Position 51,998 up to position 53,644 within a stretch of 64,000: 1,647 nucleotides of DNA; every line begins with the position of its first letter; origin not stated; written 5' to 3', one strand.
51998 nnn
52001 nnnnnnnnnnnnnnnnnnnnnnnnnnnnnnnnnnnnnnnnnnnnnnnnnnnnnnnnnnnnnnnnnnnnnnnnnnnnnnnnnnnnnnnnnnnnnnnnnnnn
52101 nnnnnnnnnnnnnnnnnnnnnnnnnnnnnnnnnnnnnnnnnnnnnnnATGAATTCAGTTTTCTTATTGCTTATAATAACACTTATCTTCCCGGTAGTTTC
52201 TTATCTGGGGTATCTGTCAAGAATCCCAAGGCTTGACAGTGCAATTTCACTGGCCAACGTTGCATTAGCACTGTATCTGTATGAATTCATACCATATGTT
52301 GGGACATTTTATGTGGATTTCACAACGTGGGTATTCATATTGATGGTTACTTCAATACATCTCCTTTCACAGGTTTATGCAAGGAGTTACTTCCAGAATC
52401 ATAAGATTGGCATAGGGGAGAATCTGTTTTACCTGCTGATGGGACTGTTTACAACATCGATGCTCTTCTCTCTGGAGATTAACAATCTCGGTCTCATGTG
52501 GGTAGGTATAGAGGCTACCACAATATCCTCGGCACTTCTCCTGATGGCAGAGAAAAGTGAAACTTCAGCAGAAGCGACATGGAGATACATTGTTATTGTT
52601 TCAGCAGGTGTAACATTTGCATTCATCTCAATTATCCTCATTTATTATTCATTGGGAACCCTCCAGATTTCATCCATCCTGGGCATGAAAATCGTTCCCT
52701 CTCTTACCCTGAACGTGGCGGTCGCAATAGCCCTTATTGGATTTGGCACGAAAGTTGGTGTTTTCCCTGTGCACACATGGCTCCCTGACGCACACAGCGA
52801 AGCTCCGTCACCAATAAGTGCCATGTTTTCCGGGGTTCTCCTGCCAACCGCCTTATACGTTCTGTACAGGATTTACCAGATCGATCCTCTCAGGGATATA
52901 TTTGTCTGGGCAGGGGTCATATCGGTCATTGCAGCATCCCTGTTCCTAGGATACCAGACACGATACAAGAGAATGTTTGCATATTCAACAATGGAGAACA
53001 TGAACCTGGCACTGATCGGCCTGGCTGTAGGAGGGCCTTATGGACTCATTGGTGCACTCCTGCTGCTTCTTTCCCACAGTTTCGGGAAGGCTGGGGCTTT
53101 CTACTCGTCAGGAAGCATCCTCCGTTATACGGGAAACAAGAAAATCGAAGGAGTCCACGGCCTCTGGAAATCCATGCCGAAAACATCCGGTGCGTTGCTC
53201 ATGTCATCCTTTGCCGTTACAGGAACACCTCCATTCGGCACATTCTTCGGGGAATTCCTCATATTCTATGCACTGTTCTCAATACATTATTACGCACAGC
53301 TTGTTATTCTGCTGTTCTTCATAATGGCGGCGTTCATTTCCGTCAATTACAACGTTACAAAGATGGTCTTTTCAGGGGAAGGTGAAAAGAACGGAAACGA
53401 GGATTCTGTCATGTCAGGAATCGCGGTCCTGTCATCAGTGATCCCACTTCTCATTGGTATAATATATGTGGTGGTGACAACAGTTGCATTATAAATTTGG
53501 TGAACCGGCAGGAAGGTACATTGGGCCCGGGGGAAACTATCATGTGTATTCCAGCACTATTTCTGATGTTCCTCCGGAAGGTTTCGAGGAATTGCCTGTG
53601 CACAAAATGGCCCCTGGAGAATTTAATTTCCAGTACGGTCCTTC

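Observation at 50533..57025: Six-gene group-4-hydrogenase/complex-I-like membrane module with a cysteine-free 'large subunit' (Ehr-like)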

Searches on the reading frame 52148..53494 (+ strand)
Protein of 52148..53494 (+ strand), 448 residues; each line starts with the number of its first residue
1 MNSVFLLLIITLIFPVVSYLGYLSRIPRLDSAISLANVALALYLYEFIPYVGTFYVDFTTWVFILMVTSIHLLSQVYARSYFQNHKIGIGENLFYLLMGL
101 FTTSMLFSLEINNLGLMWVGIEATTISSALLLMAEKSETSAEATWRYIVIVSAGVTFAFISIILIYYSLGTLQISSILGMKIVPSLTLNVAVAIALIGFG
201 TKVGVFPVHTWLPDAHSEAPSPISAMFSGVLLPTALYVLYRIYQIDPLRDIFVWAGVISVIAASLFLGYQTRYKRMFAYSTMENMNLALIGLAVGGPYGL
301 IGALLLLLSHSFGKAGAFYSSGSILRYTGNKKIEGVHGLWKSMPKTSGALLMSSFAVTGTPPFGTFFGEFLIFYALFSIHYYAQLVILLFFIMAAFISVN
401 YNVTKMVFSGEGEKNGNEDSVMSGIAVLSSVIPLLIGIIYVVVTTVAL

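Call 4: search_protein_families(library=pfam, proteins=[window:52148-53494:+], max_evalue=0.01)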
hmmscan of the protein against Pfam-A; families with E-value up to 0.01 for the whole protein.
window:52148-53494:+ (448 aa): 2 families
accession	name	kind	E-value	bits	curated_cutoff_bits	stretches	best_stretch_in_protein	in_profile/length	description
PF00361.26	Proton_antipo_M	-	6.6e-50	170.4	21.5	1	112-389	2-288/294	NADH:quinone oxidoreductase/Mrp antiporter, TM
PF00662.26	Proton_antipo_N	-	0.0054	17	24.5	1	53-83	12-42/51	NADH-Ubiquinone oxidoreductase (complex I), chain 5 N-terminus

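Call 9: search_protein_families(library=ncbifam, proteins=[window:52148-53494:+], max_evalue=0.01)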
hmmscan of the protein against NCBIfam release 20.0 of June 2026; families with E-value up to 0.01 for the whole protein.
window:52148-53494:+ (448 aa): 71 families (the best 25 are shown)
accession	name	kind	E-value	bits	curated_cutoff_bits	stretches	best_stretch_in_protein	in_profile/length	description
NF005042.0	PRK06458.1-2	equivalog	1.5e-174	581.3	437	1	9-444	6-438/439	hydrogenase 4 subunit F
NF005044.0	PRK06458.1-4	equivalog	1.6e-70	238.4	610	1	33-444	49-475/531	hydrogenase 4 subunit F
NF005045.0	PRK06458.1-5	equivalog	4e-61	207.5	543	1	53-427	61-455/484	hydrogenase 4 subunit F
NF005041.0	PRK06458.1-1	equivalog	1e-56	193.1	951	1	55-393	71-430/526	hydrogenase 4 subunit F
NF005043.0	PRK06458.1-3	equivalog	4.7e-55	187.4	533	1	24-445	30-464/483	hydrogenase 4 subunit F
NF006427.0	PRK08676.1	equivalog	1.8e-52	178.9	511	1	37-441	43-461/486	hydrogenase membrane subunit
NF005086.0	PRK06521.1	equivalog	4.5e-51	174.1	667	1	48-407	69-446/669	hydrogenase 4 subunit B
NF006241.0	PRK08377.1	equivalog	1.4e-46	159.6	645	1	47-440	66-463/494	NADH dehydrogenase subunit N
TIGR01972.1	NDH_I_M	subfamily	2.1e-40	138.9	263.8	1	57-438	77-461/486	NADH-quinone oxidoreductase subunit M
NF006418.0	PRK08667.1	equivalog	4.9e-40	137.7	794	1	53-396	72-430/644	hydrogenase membrane subunit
NF006419.0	PRK08668.1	equivalog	5.1e-40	137.8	617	1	52-418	64-441/613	NADH dehydrogenase subunit M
NF005140.0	PRK06589.1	equivalog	6.4e-40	137.4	470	1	45-421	70-455/489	putative monovalent cation/H+ antiporter subunit D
NF005097.0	PRK06525.1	equivalog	3.6e-38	131.5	430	1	54-440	72-471/480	hydrogenase 4 subunit D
NF009287.0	PRK12647.1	equivalog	6.4e-37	127.5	937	1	13-442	34-469/773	putative monovalent cation/H+ antiporter subunit A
TIGR01770.1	NDH_I_N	subfamily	5.7e-36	124.5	332.6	1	36-411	50-435/472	NADH-quinone oxidoreductase subunit NuoN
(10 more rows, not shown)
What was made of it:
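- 52148..53494 (+): EhrF: HyfF/NuoN-M-like antiporter-type subunit (448 aa). NF005042 scores 581 bits against a cutoff of 437 (calls 4, 9).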

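Call 96: search_solved_structures(query=window:52148-53491:+, max_evalue=1e-15)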
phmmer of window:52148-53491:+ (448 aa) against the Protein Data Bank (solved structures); distinct sequences matched with E-value up to 1e-15: 46.
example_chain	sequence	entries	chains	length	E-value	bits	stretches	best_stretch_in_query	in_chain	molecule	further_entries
6u8y_H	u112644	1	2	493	1.3e-29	106.9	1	42-438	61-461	NADH dehydrogenase subunit N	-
6cfw_H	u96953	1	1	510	9.9e-29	104.1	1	56-439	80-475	Monovalent cation/H+ antiporter subunit D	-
7z0s_C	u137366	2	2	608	2.1e-22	83.2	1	108-389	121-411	Formate hydrogenlyase subunit 3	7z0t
7d3u_D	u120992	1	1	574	4.9e-22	82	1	88-393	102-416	Monovalent Na+/H+ antiporter subunit D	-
3rko_M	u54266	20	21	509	5.8e-22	81.8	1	144-398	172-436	NADH-QUINONE OXIDOREDUCTASE SUBUNIT M | NADH dehydrogenase I subunit M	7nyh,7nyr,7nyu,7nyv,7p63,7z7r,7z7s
7p61_M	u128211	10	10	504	6.3e-22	81.7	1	144-398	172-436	NADH dehydrogenase I subunit M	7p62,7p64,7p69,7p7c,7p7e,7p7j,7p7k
6hum_B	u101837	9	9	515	2.4e-21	79.7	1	48-445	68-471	NAD(P)H-quinone oxidoreductase subunit 2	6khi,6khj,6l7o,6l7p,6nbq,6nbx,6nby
9iho_M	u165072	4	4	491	6.7e-21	78.3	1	93-380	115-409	NADH-ubiquinone oxidoreductase chain 4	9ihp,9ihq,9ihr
6z16_A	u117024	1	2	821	1.2e-20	77.5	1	54-390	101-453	Multisubunit Na+/H+ antiporter, A subunit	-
7d3u_A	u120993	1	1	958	1.3e-20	77.3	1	55-376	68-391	Monovalent Na+/H+ antiporter subunit A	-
5cod_L1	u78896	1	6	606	1.6e-20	77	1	81-408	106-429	NADH-ubiquinone oxidoreductase chain 5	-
5lc5_L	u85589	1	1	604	2.8e-20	76.2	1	54-408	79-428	NADH-ubiquinone oxidoreductase chain 5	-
9w2u_L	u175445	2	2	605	2.8e-20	76.2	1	54-408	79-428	NADH-ubiquinone oxidoreductase chain 5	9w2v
5ldw_L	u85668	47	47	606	2.8e-20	76.2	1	54-408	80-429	NADH-ubiquinone oxidoreductase chain 5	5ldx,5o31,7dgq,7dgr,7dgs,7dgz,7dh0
5lnk_L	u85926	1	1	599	1.4e-19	74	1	53-407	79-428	Mitochondrial complex I, ND5 subunit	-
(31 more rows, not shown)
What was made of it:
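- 52148..53494 (+): Best solved structures are MbsH 6u8y_H (1e-29) and MbhH (call 96).
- The closest solved structure to EhrF is MbsH of the membrane-bound sulfane reductase (1e-29, call 96).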
